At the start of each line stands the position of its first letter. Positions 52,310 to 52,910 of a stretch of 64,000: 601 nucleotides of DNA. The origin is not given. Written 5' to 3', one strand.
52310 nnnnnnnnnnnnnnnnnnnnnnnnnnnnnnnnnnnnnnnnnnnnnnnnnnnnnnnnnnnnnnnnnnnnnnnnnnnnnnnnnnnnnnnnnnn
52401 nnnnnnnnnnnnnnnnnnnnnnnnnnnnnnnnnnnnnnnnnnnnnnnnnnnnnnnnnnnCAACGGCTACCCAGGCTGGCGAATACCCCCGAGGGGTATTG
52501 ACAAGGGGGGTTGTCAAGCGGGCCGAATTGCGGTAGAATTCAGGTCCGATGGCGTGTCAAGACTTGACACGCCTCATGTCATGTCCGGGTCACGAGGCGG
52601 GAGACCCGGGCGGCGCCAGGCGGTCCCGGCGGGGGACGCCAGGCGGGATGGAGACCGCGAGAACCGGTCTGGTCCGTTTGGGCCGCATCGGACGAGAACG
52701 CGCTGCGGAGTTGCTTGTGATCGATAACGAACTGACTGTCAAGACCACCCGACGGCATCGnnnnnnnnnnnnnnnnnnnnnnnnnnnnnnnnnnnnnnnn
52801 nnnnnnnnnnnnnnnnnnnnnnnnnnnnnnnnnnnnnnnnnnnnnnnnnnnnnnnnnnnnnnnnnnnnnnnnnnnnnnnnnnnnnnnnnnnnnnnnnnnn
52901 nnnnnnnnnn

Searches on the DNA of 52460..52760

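Call 46: search_rna_families(source=window, start=52460, end=52760, threshold=evalue, max_evalue=10)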
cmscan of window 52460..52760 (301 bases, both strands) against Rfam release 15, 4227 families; matches with E-value up to 10: 1.
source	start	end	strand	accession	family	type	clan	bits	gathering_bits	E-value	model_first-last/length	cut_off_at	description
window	52583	52611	+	RF02828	Scr3920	Gene; sRNA;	-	21.7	88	0.034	89-117/125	no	Streptomyces RNA 3920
